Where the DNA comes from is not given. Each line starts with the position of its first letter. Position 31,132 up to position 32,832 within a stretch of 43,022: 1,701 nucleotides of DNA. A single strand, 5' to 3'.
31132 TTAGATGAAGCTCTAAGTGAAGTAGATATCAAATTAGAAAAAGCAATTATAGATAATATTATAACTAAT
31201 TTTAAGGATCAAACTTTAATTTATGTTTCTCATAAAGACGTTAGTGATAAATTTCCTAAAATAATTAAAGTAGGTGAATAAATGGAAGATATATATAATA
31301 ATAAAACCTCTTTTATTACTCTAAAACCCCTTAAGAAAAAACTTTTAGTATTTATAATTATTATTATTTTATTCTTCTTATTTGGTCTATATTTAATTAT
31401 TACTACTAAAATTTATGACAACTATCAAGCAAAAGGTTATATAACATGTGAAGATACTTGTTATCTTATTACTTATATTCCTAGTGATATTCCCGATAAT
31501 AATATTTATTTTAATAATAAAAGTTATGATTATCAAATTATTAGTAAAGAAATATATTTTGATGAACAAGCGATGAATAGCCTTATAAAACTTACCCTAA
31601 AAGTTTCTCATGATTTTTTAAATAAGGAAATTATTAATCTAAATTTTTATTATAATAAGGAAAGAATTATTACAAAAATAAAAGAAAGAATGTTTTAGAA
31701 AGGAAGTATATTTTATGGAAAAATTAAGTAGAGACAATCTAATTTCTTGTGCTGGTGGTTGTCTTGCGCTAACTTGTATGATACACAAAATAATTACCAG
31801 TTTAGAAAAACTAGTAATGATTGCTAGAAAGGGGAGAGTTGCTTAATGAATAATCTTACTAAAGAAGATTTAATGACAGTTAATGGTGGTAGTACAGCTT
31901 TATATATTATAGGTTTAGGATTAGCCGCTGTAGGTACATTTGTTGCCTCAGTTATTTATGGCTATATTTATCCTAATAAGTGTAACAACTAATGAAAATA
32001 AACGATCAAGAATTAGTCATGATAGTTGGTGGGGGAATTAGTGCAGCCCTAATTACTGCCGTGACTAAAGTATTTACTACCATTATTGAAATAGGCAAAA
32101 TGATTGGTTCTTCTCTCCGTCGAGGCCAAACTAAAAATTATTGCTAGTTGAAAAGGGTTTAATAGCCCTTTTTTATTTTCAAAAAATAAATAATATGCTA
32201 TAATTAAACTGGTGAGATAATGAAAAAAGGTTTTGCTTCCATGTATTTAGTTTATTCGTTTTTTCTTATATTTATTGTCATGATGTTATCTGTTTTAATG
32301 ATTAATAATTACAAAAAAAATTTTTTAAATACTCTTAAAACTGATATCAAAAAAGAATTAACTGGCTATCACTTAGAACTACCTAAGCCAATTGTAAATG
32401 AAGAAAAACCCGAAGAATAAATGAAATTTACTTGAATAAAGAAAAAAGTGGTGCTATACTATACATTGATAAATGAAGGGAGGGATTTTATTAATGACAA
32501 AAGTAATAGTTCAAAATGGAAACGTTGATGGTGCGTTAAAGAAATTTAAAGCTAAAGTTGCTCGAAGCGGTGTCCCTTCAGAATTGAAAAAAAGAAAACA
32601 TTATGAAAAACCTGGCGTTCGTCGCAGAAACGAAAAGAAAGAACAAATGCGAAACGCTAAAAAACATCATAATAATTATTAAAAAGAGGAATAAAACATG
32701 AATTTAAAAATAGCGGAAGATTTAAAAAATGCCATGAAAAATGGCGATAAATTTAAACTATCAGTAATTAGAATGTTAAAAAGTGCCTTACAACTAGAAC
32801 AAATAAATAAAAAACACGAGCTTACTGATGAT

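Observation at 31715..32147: Three unannotated, translationally coupled double-glycine-leader peptide genes in a gap of the ORF track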

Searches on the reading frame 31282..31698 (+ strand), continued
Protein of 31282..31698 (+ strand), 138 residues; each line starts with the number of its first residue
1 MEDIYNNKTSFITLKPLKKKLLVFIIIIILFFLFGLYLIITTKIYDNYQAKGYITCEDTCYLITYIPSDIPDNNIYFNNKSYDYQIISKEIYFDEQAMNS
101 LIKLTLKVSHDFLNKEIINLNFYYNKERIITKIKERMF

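Call 59: find_related_loci(query=A3, collection=metagenome_contigs, flank=3500)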
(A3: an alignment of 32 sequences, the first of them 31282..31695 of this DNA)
Query A3 (138 aa) in metagenome_contigs; peptide patterns used: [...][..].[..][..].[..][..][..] (x = any residue, [..] = any of these).
387 stretches matched a pattern; 6 encode a relative of the query (tblastn E <= 1e-3); 6 distinct loci.
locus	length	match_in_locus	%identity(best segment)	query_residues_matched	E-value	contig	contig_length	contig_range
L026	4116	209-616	49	1-138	2e-39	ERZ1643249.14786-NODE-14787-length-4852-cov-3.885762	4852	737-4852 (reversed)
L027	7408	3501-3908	45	1-138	5e-30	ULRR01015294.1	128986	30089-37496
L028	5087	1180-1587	45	1-138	6e-29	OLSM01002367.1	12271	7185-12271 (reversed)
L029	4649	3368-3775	39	1-138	2e-27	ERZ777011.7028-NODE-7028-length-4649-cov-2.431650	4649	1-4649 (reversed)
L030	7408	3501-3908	43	1-138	1e-25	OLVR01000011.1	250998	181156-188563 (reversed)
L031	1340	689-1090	26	5-138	1e-6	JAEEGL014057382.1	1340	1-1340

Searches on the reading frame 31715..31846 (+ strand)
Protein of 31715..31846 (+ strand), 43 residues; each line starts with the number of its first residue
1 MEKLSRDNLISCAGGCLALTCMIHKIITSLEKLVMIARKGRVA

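Call 4: search_protein_families(library=pfam, proteins=[window:31715-31846:+], max_evalue=0.1)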
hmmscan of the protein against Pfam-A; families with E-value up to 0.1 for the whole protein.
window:31715-31846:+ (43 aa): 1 family
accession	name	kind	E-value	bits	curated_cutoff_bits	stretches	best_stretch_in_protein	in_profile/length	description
PF09744.14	RH1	-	0.092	13.1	24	0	14-39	20-45/65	RILP homology 1 domain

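Call 5: search_protein_families(library=ncbifam, proteins=[window:31715-31846:+], max_evalue=0.1)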
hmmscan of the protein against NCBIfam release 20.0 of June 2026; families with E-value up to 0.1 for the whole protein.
window:31715-31846:+ (43 aa): 0 families

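Call 60: search_protein_families(library=ncbifam, proteins=[window:31715-31843:+], max_evalue=1)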
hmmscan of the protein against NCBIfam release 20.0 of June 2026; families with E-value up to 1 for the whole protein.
seq(43 aa): 0 families

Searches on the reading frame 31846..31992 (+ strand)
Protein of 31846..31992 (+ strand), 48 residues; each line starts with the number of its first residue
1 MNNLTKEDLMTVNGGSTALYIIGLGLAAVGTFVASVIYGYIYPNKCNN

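Call 4: search_protein_families(library=pfam, proteins=[window:31846-31992:+], max_evalue=0.1)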
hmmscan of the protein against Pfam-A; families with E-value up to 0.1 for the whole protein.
window:31846-31992:+ (48 aa): 2 families
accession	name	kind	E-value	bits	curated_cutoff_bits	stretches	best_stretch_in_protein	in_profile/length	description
PF06724.16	DUF1206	-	0.0078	16.7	26.2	1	8-32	38-62/70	Domain of Unknown Function (DUF1206)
PF10439.15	Bacteriocin_IIc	-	0.018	15.4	27.1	1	2-32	5-41/59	Bacteriocin class II with double-glycine leader peptide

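Call 5: search_protein_families(library=ncbifam, proteins=[window:31846-31992:+], max_evalue=0.1)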
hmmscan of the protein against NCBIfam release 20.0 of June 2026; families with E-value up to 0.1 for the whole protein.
window:31846-31992:+ (48 aa): 3 families
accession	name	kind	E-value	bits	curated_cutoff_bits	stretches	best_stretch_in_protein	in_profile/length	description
TIGR03949.1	bact_IIb_cerein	subfamily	0.00014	21.6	21.5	1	2-40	2-45/45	class IIb bacteriocin, lactobin A/cerein 7B family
NF038034.1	lactGbeta_entB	subfamily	0.029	14.6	37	1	4-25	1-22/38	lactococcin G-beta/enterocin 1071B family bacteriocin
TIGR01847.1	bacteriocin_sig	domain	0.072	13.8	15.7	0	1-15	1-15/15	bacteriocin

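Call 10: find_homologous_proteins(query=window:31846-31992:+, max_evalue=0.01)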
Query window:31846-31992:+ (48 aa): 2 proteins with E <= 0.01 among 2 candidates.
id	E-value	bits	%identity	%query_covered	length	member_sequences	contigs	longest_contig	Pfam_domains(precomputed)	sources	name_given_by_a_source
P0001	8.1e-24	98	100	100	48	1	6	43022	-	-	-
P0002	1.1e-12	64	71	100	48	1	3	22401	-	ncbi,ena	-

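Call 17: search_dna_similar(query=window:31846-31992:+, collection=plasmids, mode=protein, max_evalue=10)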
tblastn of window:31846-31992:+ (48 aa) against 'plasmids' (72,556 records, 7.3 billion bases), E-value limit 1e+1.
Records with a match: 1; places in all: 1; records where one place covers at least 80% of the query: 1.
Best place of each record, by identity: <60% 1.
By first word of the organism name: Bacillus 1.
By predicted mobility (MOB-suite, as given by PLSDB): conjugative 1.
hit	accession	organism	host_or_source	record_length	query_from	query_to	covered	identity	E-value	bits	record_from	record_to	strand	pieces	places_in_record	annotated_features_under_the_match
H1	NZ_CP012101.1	Bacillus thuringiensis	whole organism,soil sample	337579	4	44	85%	37.0%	2e+0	32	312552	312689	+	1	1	insecticidal delta-endotoxin Cry8Ea1 family protein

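Call 56: search_protein_families(library=ncbifam, alignment_id=A5, max_evalue=0.1)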
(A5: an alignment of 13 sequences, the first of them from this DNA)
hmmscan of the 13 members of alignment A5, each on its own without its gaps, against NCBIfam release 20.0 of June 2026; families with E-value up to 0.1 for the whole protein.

A. member 1, seq(48 aa): 3 families
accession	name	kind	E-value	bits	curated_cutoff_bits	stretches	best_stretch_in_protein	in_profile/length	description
TIGR03949.1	bact_IIb_cerein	subfamily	0.00014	21.6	21.5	1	2-40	2-45/45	class IIb bacteriocin, lactobin A/cerein 7B family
NF038034.1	lactGbeta_entB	subfamily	0.029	14.6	37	1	4-25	1-22/38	lactococcin G-beta/enterocin 1071B family bacteriocin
TIGR01847.1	bacteriocin_sig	domain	0.072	13.8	15.7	0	1-15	1-15/15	bacteriocin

B. families by the number of members that match (of 13 scanned): 4 families
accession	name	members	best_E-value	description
TIGR03949.1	bact_IIb_cerein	13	2.5e-06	class IIb bacteriocin, lactobin A/cerein 7B family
TIGR01847.1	bacteriocin_sig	8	0.00034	bacteriocin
NF038034.1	lactGbeta_entB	8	0.00071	lactococcin G-beta/enterocin 1071B family bacteriocin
NF033383.2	induct_EntF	1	0.0032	EntF family bacteriocin induction factor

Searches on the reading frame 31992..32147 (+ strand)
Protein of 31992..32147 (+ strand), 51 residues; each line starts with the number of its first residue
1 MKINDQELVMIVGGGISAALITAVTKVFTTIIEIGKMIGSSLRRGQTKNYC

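Call 4: search_protein_families(library=pfam, proteins=[window:31992-32147:+], max_evalue=0.1)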
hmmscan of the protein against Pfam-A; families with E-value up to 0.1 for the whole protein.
window:31992-32147:+ (51 aa): 2 families
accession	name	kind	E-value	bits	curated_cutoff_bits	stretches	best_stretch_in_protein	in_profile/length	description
PF16114.10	Citrate_bind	-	0.015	15.3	26.8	1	5-50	89-132/177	ATP citrate lyase citrate-binding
PF20560.3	MotA_N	-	0.049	14.3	27.3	1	6-33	30-57/91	Motility protein A N-terminal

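Call 5: search_protein_families(library=ncbifam, proteins=[window:31992-32147:+], max_evalue=0.1)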
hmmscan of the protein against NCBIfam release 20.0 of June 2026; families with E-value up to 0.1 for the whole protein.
window:31992-32147:+ (51 aa): 1 family
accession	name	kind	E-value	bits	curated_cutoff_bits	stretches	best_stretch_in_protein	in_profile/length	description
NF038034.1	lactGbeta_entB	subfamily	0.015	15.5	37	1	3-16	1-14/38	lactococcin G-beta/enterocin 1071B family bacteriocin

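Call 16: find_homologous_proteins(query=window:31992-32147:+, max_evalue=1)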
Query window:31992-32147:+ (51 aa): 2 proteins with E <= 1 among 2 candidates.
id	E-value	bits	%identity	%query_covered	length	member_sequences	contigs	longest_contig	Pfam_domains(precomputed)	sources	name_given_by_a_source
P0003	3.9e-24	99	100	100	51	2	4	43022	-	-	-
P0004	5.5e-19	83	84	100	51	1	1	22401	-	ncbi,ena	-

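Call 18: search_dna_similar(query=window:31992-32147:+, collection=plasmids, mode=protein, max_evalue=10)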
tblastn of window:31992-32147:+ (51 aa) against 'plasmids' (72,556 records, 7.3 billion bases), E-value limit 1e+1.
Records with a match: 4; places in all: 4; records where one place covers at least 80% of the query: 1.
Best place of each record, by identity: <60% 4.
By first word of the organism name: Bacillus 2; Nitratireductor 1; Paraburkholderia 1.
By predicted mobility (MOB-suite, as given by PLSDB): non-mobilizable 2; mobilizable 2.
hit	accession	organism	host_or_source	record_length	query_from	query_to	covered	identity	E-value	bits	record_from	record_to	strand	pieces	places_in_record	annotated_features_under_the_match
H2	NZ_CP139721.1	Nitratireductor rhodophyticola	Bacterial Culture,hydrothermal vent ...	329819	8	48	80%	39.0%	8e+0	30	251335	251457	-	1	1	DEAD/DEAH box helicase family protein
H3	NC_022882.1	Bacillus thuringiensis YBT-1518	-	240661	8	39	63%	46.9%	8e+0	30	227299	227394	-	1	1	ABC transporter ATP-binding protein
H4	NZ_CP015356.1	Bacillus thuringiensis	Caenorhabditis elegans,whole organism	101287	8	39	63%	46.9%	8e+0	30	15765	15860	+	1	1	ABC transporter ATP-binding protein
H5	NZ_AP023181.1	Paraburkholderia sp. PGU19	Physopelta gutta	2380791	8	33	51%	53.8%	5e+0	30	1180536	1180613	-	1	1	none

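Call 57: search_protein_families(library=ncbifam, alignment_id=A6, max_evalue=0.1)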
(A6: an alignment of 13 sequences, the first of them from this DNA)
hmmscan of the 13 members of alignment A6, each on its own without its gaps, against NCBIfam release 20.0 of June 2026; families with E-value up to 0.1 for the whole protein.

A. member 1, seq(51 aa): 1 family
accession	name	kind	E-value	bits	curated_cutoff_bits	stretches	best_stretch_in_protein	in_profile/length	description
NF038034.1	lactGbeta_entB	subfamily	0.015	15.5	37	1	3-16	1-14/38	lactococcin G-beta/enterocin 1071B family bacteriocin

B. families by the number of members that match (of 13 scanned): 10 families
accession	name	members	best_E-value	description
NF038034.1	lactGbeta_entB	5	0.0019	lactococcin G-beta/enterocin 1071B family bacteriocin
TIGR03949.1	bact_IIb_cerein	3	0.0016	class IIb bacteriocin, lactobin A/cerein 7B family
TIGR01847.1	bacteriocin_sig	3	0.013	bacteriocin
NF033772.1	pheromone_VP1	2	0.0082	peptide pheromone VP1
NF038035.1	lactGalph_entA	2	0.012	lactococcin G-alpha/enterocin 1071A family bacteriocin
TIGR04096.1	dnd_rel_methyl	1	0.0085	DNA phosphorothioation-associated putative methyltransferase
NF033215.1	BlpC_Streptocco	1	0.019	quorum-sensing system pheromone BlpC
NF033872.1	SidA_fam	1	0.033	T4SS effector SidA family protein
TIGR00367.1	TIGR00367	1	0.054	calcium/sodium antiporter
NF046113.1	BLP_Lacticasei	1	0.076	bacteriocin-like peptide, LSEI_2386 family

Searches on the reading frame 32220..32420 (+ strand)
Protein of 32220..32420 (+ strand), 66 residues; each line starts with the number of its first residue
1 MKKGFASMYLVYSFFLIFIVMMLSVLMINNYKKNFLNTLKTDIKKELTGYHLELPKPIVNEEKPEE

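Call 4: search_protein_families(library=pfam, proteins=[window:32220-32420:+], max_evalue=0.1)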
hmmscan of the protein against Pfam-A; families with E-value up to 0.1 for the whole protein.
window:32220-32420:+ (66 aa): 1 family
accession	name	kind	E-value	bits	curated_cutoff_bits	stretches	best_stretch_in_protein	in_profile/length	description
PF00191.25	Annexin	-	0.042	14.4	25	1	28-50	36-58/66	Annexin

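Call 5: search_protein_families(library=ncbifam, proteins=[window:32220-32420:+], max_evalue=0.1)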
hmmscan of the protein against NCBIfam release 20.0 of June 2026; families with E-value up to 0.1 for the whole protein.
window:32220-32420:+ (66 aa): 1 family
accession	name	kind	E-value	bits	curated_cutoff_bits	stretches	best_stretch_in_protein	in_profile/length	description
NF033232.1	small_YtzI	equivalog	0.09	12.2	33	0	9-29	4-24/41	YtzI protein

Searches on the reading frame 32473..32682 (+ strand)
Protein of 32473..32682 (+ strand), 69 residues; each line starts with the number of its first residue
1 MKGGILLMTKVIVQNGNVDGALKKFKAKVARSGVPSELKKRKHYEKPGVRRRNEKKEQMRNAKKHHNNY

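Call 4: search_protein_families(library=pfam, proteins=[window:32473-32682:+], max_evalue=0.1)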
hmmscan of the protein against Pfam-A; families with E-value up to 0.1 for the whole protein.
window:32473-32682:+ (69 aa): 1 family
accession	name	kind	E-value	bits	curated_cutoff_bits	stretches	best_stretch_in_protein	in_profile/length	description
PF01165.25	Ribosomal_S21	-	7.5e-18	64.4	27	1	10-61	1-53/55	Ribosomal protein S21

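Call 5: search_protein_families(library=ncbifam, proteins=[window:32473-32682:+], max_evalue=0.1)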
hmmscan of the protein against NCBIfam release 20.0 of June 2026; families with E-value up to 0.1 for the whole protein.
window:32473-32682:+ (69 aa): 1 family
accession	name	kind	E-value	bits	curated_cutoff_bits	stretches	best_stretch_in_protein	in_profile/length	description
TIGR00030.1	S21p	equivalog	9.4e-17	60.6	28.95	1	9-64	1-57/58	30S ribosomal protein S21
